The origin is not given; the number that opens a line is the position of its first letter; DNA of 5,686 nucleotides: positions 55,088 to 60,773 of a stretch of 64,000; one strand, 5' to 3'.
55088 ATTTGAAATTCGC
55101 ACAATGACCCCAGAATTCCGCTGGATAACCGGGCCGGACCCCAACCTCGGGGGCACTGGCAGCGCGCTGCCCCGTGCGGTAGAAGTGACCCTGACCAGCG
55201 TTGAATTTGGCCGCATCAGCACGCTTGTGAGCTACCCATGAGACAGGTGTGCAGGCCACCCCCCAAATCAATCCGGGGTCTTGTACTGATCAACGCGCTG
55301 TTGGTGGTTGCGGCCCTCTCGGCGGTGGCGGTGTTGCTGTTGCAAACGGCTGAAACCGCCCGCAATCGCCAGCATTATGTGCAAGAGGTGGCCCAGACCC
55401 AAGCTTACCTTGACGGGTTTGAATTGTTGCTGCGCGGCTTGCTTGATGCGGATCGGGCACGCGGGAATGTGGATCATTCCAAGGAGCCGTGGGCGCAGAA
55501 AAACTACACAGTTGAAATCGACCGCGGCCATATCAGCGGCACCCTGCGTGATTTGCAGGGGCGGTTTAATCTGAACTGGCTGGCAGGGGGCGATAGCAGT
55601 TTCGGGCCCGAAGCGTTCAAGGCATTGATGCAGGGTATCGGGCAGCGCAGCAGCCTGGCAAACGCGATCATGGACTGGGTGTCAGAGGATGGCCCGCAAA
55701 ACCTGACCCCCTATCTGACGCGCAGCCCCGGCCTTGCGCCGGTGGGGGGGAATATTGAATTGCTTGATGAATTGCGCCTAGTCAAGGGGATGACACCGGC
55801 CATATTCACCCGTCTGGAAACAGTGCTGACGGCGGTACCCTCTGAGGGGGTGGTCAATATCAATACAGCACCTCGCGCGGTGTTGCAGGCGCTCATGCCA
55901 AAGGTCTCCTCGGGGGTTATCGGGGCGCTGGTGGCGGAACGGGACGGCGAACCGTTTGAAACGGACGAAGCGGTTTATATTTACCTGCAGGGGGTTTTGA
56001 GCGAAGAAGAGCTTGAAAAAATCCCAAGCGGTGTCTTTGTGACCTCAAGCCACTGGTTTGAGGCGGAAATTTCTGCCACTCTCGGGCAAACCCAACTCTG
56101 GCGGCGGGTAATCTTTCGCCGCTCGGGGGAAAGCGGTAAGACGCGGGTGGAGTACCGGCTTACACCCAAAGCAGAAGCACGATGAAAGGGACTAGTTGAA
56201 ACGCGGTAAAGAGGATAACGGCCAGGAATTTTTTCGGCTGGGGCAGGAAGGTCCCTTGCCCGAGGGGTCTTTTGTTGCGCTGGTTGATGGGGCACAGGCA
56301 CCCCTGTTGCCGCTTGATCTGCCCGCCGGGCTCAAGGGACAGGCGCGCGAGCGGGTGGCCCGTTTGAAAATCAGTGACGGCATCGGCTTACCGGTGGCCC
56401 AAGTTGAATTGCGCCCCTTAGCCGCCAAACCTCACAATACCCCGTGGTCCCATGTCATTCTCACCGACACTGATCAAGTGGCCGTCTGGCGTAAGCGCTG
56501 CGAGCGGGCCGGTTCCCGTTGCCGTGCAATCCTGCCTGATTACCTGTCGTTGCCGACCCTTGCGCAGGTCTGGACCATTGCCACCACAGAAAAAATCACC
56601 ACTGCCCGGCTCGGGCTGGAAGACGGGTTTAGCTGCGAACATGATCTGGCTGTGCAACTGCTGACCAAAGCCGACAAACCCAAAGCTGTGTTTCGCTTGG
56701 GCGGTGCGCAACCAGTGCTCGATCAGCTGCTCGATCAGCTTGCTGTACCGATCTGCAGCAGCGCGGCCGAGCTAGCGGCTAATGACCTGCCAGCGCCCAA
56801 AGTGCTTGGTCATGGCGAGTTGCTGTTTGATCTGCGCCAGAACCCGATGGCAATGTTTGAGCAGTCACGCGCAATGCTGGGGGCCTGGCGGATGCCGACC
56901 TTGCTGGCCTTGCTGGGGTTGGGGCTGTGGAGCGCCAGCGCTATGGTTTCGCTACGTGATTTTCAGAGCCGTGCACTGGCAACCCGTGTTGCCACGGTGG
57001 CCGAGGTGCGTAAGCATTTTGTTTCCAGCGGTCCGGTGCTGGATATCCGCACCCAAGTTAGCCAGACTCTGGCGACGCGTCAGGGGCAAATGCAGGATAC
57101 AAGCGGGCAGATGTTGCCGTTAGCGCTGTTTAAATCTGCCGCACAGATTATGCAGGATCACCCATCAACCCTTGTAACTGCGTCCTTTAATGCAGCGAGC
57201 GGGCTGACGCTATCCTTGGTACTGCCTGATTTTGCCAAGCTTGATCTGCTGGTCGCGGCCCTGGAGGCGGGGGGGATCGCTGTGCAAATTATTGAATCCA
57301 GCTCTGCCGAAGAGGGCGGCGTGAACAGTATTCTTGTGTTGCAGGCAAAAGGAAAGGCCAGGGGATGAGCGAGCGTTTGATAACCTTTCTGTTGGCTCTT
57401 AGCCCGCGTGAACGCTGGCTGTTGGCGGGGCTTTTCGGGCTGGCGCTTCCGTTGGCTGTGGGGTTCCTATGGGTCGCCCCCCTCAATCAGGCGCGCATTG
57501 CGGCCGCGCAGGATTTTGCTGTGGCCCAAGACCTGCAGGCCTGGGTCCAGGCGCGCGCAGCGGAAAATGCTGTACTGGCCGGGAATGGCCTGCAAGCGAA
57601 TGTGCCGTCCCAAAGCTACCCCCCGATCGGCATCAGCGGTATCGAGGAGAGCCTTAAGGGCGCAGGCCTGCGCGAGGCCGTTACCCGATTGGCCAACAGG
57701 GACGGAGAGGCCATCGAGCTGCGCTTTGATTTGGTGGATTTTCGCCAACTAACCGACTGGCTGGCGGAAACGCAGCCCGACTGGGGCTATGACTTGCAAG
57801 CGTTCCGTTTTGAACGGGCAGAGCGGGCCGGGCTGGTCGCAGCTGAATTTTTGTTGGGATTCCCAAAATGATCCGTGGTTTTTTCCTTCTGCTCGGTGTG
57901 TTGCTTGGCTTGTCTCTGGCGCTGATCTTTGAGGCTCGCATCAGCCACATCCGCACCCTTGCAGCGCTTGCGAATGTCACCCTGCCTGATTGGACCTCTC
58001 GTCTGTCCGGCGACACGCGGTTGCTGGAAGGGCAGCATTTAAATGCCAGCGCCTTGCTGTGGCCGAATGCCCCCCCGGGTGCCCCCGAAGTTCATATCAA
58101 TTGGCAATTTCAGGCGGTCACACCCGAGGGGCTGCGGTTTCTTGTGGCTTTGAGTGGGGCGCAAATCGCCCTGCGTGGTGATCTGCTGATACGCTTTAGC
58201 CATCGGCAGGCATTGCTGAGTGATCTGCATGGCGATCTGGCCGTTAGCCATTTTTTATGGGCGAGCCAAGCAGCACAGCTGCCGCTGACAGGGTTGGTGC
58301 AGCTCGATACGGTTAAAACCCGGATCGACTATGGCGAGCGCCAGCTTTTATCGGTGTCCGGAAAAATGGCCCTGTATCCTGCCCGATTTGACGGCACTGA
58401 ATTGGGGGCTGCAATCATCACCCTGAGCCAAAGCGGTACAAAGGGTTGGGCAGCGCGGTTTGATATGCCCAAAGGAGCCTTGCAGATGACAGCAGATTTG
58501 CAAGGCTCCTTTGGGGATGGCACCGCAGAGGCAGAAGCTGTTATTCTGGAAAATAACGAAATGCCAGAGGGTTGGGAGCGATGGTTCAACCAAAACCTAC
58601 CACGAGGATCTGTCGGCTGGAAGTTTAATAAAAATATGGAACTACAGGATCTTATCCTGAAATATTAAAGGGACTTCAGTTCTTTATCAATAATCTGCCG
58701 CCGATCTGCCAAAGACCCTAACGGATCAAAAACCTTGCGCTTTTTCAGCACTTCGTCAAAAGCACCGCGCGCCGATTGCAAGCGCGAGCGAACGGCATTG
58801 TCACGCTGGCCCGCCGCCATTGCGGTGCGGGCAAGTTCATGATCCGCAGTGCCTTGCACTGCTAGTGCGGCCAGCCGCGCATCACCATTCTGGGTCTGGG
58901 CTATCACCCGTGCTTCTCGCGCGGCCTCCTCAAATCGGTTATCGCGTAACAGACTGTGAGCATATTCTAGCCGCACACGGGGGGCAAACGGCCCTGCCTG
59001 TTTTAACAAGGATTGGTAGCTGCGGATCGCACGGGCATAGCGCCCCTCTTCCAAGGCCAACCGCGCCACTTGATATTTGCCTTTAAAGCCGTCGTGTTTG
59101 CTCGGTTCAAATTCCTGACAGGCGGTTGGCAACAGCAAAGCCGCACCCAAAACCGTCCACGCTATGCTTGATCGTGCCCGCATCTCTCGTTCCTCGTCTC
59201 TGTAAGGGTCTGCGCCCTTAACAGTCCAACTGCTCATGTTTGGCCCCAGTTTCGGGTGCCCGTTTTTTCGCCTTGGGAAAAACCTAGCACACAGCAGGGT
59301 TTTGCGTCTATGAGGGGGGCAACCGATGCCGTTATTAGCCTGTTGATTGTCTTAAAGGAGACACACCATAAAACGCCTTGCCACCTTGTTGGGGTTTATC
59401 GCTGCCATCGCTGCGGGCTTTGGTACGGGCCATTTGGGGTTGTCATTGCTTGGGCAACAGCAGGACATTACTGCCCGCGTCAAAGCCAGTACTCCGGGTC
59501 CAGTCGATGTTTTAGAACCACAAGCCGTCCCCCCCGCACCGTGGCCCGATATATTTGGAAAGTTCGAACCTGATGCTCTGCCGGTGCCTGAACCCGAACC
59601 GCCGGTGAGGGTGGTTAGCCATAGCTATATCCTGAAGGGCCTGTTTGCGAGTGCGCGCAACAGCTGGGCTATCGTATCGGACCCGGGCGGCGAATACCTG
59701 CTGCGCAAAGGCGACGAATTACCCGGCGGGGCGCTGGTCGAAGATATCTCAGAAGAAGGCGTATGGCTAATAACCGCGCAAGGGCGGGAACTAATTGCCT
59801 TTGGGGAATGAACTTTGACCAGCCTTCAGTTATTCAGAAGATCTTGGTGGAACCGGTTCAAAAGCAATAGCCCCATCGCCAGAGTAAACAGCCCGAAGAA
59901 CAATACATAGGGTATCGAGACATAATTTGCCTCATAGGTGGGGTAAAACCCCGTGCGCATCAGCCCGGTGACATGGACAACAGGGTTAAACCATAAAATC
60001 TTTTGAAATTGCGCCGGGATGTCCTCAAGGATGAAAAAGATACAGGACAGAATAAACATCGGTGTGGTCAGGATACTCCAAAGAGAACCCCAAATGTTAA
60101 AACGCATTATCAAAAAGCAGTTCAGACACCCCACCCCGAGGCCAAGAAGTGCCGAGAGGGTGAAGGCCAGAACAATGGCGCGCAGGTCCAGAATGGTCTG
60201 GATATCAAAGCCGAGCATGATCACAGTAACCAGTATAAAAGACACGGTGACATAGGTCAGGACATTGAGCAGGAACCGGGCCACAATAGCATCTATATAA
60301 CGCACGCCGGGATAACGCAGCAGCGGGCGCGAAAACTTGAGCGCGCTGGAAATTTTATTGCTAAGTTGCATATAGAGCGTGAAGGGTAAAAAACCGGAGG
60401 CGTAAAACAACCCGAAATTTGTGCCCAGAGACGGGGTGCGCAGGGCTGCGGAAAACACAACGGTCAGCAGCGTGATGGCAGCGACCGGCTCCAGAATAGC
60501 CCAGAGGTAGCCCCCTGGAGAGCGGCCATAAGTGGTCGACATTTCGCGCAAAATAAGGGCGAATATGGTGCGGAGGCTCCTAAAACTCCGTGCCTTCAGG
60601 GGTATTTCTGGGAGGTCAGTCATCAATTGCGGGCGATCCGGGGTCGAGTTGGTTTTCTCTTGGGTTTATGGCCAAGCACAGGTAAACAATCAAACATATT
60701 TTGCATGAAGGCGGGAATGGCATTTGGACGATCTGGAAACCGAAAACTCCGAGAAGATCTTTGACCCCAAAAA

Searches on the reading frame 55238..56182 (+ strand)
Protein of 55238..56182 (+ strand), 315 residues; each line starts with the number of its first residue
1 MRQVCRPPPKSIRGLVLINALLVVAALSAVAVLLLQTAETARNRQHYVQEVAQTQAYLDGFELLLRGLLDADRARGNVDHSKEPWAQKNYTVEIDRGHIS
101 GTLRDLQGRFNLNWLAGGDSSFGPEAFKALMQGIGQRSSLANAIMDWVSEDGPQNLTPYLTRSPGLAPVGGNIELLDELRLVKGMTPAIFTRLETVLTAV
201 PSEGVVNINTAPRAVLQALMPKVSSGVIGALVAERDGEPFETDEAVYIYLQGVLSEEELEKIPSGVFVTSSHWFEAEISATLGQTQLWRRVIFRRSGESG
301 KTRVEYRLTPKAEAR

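Call 53: search_protein_families(library=pfam, proteins=[window:55238-56182:+], max_evalue=0.00001)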
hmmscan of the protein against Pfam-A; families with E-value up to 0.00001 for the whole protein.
window:55238-56182:+ (315 aa): 2 families
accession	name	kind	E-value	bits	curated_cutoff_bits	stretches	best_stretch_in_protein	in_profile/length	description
PF21687.3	T2SSK_1st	-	1.5e-13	51.9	26.2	1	108-201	1-106/107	Type II secretion system (T2SS), protein K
PF03934.19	T2SSK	-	2.5e-07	31.4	24.2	1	206-246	1-41/63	Type II secretion system (T2SS), protein K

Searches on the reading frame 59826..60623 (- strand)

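Call 53: search_protein_families(library=pfam, proteins=[window:59826-60623:-], max_evalue=0.00001)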
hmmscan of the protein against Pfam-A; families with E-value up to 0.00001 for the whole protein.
window:59826-60623:- (265 aa): 1 family
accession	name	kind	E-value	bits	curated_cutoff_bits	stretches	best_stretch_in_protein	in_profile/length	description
PF01061.29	ABC2_membrane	-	9.2e-13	48.6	26.9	1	20-227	3-211/211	ABC-2 type transporter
